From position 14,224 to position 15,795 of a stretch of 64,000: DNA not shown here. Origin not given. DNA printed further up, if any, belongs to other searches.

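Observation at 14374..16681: ECF sigma / ZAS anti-sigma / beta-helical Gly-Val-repeat membrane protein operon with ATGA-overlap coupling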

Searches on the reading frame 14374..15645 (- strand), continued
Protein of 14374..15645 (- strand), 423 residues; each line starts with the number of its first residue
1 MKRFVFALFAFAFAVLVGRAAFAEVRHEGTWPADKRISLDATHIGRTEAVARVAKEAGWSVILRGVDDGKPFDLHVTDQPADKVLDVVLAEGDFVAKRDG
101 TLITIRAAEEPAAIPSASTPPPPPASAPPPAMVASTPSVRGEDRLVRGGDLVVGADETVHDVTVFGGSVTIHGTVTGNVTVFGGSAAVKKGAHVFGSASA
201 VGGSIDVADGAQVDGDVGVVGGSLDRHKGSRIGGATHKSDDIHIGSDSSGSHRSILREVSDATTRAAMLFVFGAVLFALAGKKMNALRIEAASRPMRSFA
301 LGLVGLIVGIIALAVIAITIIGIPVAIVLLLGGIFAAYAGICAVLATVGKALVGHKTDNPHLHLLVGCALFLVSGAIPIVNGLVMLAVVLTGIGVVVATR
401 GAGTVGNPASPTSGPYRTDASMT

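Call 41: search_solved_structures(query=A1, max_evalue=10, show_alignments=3)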
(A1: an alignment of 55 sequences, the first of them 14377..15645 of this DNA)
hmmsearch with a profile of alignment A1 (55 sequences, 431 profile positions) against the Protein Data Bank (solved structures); distinct sequences matched with E-value up to 10: 16.
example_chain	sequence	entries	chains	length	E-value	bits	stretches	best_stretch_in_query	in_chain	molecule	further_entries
4ar0_A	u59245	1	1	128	8e-07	31.3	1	29-117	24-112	TYPE IV PILUS BIOGENESIS AND COMPETENCE PROTEIN PILQ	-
4av2_A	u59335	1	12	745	8.5e-05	24.7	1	37-119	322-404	TYPE IV PILUS BIOGENESIS AND COMPETENCE PROTEIN PILQ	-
9sh1_A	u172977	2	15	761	8.5e-05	24.6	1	37-119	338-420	Type IV pilus biogenesis and competence protein PilQ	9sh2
6w6m_A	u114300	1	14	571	0.00064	21.8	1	34-121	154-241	Type IV pilus secretin PilQ family protein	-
3jc8_Qa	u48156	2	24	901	0.052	15.5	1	35-164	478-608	PilQ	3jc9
9x0w_A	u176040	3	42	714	0.057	15.3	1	21-128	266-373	Fimbrial assembly protein PilQ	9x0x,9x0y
6ve2_A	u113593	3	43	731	0.06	15.3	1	21-128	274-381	Fimbrial assembly protein PilQ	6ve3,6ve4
3aqj_A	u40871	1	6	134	0.15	14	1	176-237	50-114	Baseplate assembly protein V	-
8von_A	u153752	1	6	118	0.15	13.9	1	176-236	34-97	Spike protein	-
5jxx_A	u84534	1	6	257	0.21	13.5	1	159-220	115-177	Acyl-[acyl-carrier-protein]--UDP-N-acetylglucosamine O-acyltransferase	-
8vol_A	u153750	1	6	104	0.21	13.5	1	176-236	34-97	Spike protein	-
3qr7_A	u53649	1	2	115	0.24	13.3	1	176-237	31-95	Baseplate assembly protein V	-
8vom_A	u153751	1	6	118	0.42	12.5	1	176-238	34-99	Spike protein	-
28ye_X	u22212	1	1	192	0.81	11.5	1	136-187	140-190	Large ribosomal subunit protein bL9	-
3hsq_A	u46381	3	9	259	2.4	10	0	198-232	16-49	Acyl-[acyl-carrier-protein]--UDP-N-acetylglucosamine O-acyltransferase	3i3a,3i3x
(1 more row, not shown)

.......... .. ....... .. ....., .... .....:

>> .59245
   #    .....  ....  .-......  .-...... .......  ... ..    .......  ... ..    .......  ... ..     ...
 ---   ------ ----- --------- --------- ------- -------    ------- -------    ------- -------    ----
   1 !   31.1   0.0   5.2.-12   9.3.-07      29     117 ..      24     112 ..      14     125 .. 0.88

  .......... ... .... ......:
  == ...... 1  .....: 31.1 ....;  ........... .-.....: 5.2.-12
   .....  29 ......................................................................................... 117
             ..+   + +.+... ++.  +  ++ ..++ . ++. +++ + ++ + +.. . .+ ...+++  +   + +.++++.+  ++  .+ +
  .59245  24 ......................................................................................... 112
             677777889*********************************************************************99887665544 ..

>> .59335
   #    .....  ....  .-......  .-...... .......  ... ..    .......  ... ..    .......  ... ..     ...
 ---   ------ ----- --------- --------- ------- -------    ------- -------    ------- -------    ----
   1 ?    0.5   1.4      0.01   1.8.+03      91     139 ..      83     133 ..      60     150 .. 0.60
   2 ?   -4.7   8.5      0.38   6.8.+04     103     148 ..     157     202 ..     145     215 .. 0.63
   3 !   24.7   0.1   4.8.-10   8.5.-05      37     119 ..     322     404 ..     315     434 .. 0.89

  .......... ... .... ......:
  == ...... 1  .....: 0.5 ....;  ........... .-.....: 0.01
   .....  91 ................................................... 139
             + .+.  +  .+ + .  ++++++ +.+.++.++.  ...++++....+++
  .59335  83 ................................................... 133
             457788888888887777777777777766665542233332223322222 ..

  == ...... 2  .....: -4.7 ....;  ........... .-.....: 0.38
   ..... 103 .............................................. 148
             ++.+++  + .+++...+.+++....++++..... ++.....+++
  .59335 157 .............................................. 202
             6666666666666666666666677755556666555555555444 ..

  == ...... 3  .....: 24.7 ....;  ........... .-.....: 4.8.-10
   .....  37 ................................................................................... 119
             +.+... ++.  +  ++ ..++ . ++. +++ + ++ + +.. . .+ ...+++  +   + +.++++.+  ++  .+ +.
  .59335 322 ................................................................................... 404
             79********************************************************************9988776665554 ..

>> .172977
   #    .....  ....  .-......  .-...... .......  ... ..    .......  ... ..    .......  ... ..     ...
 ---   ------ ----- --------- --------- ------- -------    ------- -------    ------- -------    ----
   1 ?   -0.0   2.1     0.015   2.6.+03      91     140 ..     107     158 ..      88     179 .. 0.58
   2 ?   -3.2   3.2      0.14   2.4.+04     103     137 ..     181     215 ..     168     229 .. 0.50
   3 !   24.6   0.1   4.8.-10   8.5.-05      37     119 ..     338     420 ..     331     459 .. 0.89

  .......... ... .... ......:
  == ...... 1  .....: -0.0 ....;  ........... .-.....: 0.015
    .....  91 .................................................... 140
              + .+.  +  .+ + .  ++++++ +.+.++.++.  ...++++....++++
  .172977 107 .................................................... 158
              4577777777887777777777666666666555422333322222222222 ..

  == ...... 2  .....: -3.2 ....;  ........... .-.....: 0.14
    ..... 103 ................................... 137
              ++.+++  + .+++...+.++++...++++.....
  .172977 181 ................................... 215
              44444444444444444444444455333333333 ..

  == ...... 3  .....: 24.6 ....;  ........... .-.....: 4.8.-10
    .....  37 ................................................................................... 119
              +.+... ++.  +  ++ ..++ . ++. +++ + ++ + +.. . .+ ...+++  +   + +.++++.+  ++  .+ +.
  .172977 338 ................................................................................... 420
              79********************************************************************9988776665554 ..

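Call 42: search_protein_families(library=pfam, alignment_id=A1, max_evalue=0.01)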
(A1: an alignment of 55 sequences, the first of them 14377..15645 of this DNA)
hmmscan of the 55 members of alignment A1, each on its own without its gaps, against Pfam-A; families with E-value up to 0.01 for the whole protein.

A. member 1, window:14377-15645:- (423 aa): 1 family
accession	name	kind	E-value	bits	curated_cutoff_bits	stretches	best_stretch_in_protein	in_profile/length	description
PF04519.19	Bactofilin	-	0.01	16.5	27.9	1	148-217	32-97/98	Polymer-forming cytoskeletal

B. families by the number of members that match (of 55 scanned): 5 families
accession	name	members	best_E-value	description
PF07660.19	STN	12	1.8e-06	Secretin and TonB N terminus short domain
PF04519.19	Bactofilin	12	1.1e-05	Polymer-forming cytoskeletal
PF00487.30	FA_desaturase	1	0.0022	Fatty acid desaturase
PF13670.12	PepSY_2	1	0.0032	Peptidase propeptide and YPEB domain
PF11634.13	IPI_T4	1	0.0098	Nuclease inhibitor from bacteriophage T4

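Call 43: search_protein_representatives(alignment_id=A1)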
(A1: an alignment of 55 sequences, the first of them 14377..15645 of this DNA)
Query: 55 sequences, 431 profile positions. Proteins with E-value up to 0.001 (for the whole library): 12720; up to 1e-10: 5321; up to 1e-30: 433. The best 150 are listed.
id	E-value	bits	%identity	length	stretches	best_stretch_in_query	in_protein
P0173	2.5e-161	553.6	-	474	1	7-430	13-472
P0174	2.9e-160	550.2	-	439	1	6-425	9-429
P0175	8.4e-160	548.6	-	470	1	6-429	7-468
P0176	2.4e-157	540.5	-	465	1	8-429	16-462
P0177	3.8e-157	539.9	-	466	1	7-427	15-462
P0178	5.4e-157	539.4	-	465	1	1-430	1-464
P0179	2.1e-156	537.4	-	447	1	6-420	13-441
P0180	4.7e-154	529.7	-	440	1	1-427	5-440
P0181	6.5e-154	529.2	-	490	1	11-430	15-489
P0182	4.9e-153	526.3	-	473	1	7-429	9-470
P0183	8.4e-153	525.6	-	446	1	2-430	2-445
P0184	4.3e-152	523.2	-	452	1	1-424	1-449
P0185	9.9e-152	522.0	-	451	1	5-423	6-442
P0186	1.0e-149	515.4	-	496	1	8-429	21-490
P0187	2.9e-149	513.9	-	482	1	2-429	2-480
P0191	2.9e-147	507.3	-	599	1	8-429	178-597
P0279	6.9e-71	255.7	-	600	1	7-413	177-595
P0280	9.4e-71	255.2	-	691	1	9-420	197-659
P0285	3.7e-68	246.7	-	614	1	24-410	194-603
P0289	2.2e-65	237.5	-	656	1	8-411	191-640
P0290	2.2e-65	237.5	-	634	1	11-411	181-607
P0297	4.8e-63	229.8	-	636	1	26-412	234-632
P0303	1.0e-61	225.5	-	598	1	9-412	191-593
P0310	8.2e-60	219.2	-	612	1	9-411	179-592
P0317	3.0e-58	214.0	-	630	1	8-412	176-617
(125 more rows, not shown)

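Call 49: find_encoding_contigs(protein=P0279, flank=6000, max_places=3)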
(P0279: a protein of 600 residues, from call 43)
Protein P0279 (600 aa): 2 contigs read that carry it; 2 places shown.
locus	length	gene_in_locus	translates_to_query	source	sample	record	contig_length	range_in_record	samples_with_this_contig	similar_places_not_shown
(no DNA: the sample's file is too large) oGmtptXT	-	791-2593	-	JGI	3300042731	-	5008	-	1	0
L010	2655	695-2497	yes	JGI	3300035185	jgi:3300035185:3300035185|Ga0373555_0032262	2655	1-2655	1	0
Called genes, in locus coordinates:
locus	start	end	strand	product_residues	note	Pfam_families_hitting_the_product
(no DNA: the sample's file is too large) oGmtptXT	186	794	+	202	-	PF04542:Sigma70_r2, PF08281:Sigma70_r4_2, PF04545:Sigma70_r4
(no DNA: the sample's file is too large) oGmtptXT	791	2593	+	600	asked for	PF26514:DUF8173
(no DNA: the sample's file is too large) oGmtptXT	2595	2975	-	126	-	-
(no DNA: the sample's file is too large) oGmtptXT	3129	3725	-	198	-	-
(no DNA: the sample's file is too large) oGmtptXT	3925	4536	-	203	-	PF03167:UDG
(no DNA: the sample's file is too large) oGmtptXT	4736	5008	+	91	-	?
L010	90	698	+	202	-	PF04542:Sigma70_r2, PF08281:Sigma70_r4_2, PF04545:Sigma70_r4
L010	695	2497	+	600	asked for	PF26514:DUF8173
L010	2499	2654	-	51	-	?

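Call 51: find_encoding_contigs(protein=P0289, flank=8000, max_places=2)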
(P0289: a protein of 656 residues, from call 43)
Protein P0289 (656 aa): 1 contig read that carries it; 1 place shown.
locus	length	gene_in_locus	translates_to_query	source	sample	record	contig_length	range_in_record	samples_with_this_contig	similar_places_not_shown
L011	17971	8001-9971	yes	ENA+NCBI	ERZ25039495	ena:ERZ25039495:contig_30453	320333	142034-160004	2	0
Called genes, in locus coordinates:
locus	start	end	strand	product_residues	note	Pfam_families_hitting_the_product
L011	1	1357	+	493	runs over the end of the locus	PF20706:GT4-conflict, PF00534:Glycos_transf_1 (weak), PF13692:Glyco_trans_1_4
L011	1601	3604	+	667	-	-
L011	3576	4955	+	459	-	-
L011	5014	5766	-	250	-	PF01797:Y1_Tnp (weak)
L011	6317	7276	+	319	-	PF26514:DUF8173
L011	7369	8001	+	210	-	PF04542:Sigma70_r2, PF08281:Sigma70_r4_2, PF04545:Sigma70_r4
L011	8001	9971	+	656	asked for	PF26514:DUF8173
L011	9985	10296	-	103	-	PF09650:PHA_gran_rgn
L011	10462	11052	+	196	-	PF13801:Metal_resist (weak)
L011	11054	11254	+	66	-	-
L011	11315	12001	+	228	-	PF00072:Response_reg, PF00486:Trans_reg_C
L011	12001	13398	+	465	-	PF00672:HAMP (weak), PF00512:HisKA, PF02518:HATPase_c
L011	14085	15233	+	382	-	PF00300:His_Phos_1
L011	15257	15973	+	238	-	-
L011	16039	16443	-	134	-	PF00903:Glyoxalase, PF13669:Glyoxalase_4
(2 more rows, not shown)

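Call 52: find_encoding_contigs(protein=P0191, flank=5000, max_places=2)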
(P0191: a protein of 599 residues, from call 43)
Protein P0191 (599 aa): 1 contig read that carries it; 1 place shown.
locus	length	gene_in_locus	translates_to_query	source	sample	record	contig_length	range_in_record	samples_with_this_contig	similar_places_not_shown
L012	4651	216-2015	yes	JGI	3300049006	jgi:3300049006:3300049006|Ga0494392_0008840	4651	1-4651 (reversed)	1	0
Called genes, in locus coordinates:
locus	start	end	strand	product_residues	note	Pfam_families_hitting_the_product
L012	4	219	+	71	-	PF08281:Sigma70_r4_2, PF04545:Sigma70_r4 (faint), PF13384:HTH_23, PF13551:HTH_29 (weak)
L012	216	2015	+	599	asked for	PF26514:DUF8173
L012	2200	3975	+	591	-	PF02397:Bac_transf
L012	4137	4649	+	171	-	?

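Call 55: search_protein_families(library=pfam, proteins=[P0191, P0279, P0280, P0285, P0289, P0290, P0297, P0303, P0310, P0317], max_evalue=0.1)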
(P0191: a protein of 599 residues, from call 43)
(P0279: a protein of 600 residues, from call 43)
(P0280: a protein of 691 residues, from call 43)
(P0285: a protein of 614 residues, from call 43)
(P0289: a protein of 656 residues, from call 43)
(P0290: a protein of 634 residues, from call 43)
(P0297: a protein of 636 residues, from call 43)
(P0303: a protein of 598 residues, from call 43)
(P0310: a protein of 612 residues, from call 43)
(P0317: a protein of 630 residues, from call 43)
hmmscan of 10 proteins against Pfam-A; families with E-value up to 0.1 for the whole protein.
P0191 (599 aa): 1 family
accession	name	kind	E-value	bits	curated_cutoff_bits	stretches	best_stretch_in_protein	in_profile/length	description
PF07660.19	STN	-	0.003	17.8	28.4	1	240-277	11-50/52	Secretin and TonB N terminus short domain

P0279 (600 aa): 2 families
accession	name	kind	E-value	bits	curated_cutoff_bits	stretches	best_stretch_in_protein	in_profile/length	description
PF16168.11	AIDA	-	0.028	14.9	27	1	375-421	13-59/63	Adhesin of bacterial autotransporter system, probable stalk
PF07660.19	STN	-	0.089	13.1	28.4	0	210-235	16-41/52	Secretin and TonB N terminus short domain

P0280 (691 aa): 2 families
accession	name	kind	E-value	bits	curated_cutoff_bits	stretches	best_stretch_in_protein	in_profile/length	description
PF07660.19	STN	-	0.00014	22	28.4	1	257-296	13-52/52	Secretin and TonB N terminus short domain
PF04931.18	DNA_pol_phi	-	0.055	12.1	27.6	1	447-499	637-683/765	DNA polymerase phi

P0285 (614 aa): 1 family
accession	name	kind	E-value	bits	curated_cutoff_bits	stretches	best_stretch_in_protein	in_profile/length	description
PF04519.19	Bactofilin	-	0.0019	18.8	27.9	1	338-411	28-97/98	Polymer-forming cytoskeletal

P0289 (656 aa): 2 families
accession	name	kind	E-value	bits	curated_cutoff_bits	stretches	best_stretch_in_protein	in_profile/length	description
PF20002.4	fvmX3-analog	-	0.051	14.2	27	0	233-293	6-65/89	FtsH ternary system domain X3-analog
PF16168.11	AIDA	-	0.069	13.7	27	0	415-458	20-63/63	Adhesin of bacterial autotransporter system, probable stalk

P0290 (634 aa): 1 family
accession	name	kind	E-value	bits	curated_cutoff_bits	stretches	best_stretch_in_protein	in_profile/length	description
PF07660.19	STN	-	3.6e-05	23.9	28.4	0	241-276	15-50/52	Secretin and TonB N terminus short domain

P0297 (636 aa): 0 families

P0303 (598 aa): 0 families

P0310 (612 aa): 2 families
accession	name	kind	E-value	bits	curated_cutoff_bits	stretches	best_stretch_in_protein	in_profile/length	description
PF07660.19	STN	-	0.00012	22.2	28.4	1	239-275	14-50/52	Secretin and TonB N terminus short domain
PF00487.30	FA_desaturase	-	0.016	15.4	29.7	1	448-550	86-184/253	Fatty acid desaturase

P0317 (630 aa): 3 families
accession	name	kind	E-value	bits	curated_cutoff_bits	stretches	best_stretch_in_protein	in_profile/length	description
PF07660.19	STN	-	9.9e-11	41.7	28.4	2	239-277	14-52/52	Secretin and TonB N terminus short domain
PF03961.19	FapA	-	0.018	15.1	31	1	379-421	34-77/272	Flagellar Assembly Protein A beta solenoid domain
PF04519.19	Bactofilin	-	0.044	14.5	27.9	1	364-430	32-94/98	Polymer-forming cytoskeletal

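Call 58: search_protein_families(library=ncbifam, proteins=[P0279, P0289, P0317], max_evalue=1)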
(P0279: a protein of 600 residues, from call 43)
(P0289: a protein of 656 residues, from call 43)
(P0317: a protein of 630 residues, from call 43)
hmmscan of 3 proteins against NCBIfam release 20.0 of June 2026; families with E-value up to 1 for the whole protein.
P0279 (600 aa): 2 families
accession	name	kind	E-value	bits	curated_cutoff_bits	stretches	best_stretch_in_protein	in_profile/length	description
TIGR04415.1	O_hepto_targRPT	repeat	0.00032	20.7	30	2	378-414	2-38/38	strand-loop-strand repeat protein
NF033176.1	auto_AIDA-I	exception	0.0035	14.8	1200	1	351-419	330-398/1287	autotransporter adhesin AIDA-I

P0289 (656 aa): 2 families
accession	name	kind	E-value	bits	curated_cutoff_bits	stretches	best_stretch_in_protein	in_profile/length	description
TIGR04415.1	O_hepto_targRPT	repeat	0.0035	17.3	30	1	413-446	4-37/38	strand-loop-strand repeat protein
NF033176.1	auto_AIDA-I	exception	0.53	7.6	1200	1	408-458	579-629/1287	autotransporter adhesin AIDA-I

P0317 (630 aa): 6 families
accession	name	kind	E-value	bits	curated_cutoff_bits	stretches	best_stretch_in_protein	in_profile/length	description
TIGR02515.1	IV_pilus_PilQ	subfamily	0.0013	17.8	284.35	1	207-278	4-75/428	type IV pilus secretin PilQ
NF010083.0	PRK13568.1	equivalog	0.031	13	554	1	199-276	20-97/419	DNA uptake porin HofQ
NF040803.1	blaOXA-1091_like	exception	0.036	13.4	570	1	51-127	166-245/272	OXA-1091 family oxacillin-hydrolyzing class D beta-lactamase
NF007851.2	PRK10560.1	exception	0.052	12.3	598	1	200-274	17-91/412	DNA uptake porin HofQ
NF033176.1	auto_AIDA-I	exception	0.16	9.3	1200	1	364-466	328-428/1287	autotransporter adhesin AIDA-I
NF033177.1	auto_Ag43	equivalog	0.31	9.1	1200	1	364-441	118-195/948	Ag43/Cah family autotransporter adhesin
